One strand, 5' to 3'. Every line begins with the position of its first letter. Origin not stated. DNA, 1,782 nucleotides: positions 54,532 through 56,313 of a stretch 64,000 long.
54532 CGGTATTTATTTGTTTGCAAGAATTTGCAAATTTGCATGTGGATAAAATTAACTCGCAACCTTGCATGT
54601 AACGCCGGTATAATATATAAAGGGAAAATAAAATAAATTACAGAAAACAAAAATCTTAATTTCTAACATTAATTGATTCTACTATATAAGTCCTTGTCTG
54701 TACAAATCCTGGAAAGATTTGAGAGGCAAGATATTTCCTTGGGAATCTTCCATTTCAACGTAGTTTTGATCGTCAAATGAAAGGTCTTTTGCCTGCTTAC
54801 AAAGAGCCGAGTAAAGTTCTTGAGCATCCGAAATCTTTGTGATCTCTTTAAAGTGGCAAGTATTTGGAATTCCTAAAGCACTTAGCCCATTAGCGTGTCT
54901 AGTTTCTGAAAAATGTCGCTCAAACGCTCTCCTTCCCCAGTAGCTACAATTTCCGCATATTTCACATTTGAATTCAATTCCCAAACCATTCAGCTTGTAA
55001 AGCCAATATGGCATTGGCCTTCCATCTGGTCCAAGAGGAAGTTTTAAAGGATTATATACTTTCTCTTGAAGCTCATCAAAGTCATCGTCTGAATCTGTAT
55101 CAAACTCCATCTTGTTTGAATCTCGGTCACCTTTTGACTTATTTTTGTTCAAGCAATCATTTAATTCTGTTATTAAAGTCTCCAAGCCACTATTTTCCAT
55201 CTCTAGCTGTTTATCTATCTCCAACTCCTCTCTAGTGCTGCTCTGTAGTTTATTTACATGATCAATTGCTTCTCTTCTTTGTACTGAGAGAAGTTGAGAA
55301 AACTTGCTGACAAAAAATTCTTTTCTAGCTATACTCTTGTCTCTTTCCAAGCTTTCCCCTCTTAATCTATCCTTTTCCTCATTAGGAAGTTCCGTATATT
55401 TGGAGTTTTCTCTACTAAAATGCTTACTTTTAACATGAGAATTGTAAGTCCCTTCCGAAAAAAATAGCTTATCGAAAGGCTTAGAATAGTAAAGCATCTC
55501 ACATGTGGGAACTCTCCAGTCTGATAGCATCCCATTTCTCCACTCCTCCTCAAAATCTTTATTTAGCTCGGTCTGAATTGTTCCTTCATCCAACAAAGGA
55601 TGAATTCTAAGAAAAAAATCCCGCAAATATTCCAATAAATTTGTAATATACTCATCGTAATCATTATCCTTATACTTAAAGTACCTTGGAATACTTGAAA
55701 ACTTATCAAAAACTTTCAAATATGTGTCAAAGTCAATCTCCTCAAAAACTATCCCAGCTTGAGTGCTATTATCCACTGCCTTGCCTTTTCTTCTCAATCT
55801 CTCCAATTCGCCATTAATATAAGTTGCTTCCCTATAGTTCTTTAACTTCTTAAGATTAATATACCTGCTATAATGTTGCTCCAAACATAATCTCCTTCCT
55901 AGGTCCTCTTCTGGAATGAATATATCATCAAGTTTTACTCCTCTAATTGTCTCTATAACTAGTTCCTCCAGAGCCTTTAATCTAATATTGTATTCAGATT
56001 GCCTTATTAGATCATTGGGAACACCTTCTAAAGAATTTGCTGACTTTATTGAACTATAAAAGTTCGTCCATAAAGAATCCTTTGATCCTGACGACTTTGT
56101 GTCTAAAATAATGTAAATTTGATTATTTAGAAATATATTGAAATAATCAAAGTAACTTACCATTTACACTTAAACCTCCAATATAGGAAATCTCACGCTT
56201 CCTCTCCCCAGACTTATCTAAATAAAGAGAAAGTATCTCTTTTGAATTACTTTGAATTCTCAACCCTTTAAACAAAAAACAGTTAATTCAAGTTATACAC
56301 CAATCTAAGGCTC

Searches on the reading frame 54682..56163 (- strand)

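Call 5: search_protein_families(library=pfam, proteins=[window:54682-56163:-])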
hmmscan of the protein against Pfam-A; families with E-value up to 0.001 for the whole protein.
window:54682-56163:- (493 aa): 2 families
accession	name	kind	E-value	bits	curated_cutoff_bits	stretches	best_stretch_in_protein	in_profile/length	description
PF11931.14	SF3a60_Prp9_C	-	1.8e-49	167.6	30.7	1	374-493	1-120/120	SF3a60/Prp9 C-terminal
PF16837.10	SF3A3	-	0.00032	21.2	27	0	81-115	1-31/49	Pre-mRNA-splicing factor SF3A3, of SF3a complex, Prp9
